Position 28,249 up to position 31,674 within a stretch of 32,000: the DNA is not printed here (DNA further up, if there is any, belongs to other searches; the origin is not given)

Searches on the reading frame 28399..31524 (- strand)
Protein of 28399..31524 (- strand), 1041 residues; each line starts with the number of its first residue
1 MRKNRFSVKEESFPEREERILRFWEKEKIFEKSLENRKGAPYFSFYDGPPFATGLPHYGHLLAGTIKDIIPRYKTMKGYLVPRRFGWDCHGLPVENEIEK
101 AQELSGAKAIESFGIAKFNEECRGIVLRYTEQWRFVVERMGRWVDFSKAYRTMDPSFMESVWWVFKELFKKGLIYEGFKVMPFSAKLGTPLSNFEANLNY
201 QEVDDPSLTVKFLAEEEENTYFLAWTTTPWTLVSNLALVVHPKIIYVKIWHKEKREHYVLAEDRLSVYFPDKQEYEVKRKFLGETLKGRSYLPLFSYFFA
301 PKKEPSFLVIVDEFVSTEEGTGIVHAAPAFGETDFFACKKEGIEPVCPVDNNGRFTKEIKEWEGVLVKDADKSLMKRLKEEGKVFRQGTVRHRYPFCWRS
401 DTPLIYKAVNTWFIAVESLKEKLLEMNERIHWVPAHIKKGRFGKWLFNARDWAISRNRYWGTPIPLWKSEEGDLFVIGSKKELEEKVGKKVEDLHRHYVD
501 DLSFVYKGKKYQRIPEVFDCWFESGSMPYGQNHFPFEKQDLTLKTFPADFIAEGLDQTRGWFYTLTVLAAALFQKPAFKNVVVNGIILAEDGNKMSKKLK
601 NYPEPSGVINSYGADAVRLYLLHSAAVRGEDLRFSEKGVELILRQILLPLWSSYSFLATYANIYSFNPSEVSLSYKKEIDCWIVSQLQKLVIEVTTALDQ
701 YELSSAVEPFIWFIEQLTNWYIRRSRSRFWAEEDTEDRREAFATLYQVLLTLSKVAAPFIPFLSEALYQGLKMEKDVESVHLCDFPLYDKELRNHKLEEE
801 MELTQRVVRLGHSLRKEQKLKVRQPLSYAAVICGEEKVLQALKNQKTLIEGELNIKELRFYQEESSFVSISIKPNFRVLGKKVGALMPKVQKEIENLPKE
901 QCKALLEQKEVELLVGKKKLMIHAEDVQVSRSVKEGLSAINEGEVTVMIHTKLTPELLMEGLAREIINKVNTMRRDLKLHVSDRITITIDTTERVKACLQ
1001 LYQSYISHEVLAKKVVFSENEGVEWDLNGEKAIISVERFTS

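Call 9: search_protein_families(library=pfam, proteins=[window:28399-31524:-], max_evalue=0.001)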
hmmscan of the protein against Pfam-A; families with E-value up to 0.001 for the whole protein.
window:28399-31524:- (1041 aa): 4 families
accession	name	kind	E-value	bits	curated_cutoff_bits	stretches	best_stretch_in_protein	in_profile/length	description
PF00133.28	tRNA-synt_1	-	1.9e-144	481.9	22.7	1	20-630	2-411/414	tRNA synthetases class I (I, L, M and V)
PF19302.4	DUF5915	-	1.1e-56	192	27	1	847-1038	2-194/195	Domain of unknown function (DUF5915)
PF08264.19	Anticodon_1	-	1.8e-32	112.7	25.1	1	680-827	1-145/148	Anticodon-binding domain of tRNA ligase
PF09334.17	tRNA-synt_1g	-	5.8e-15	55.4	20.1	1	50-102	8-60/391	tRNA synthetases class I (M)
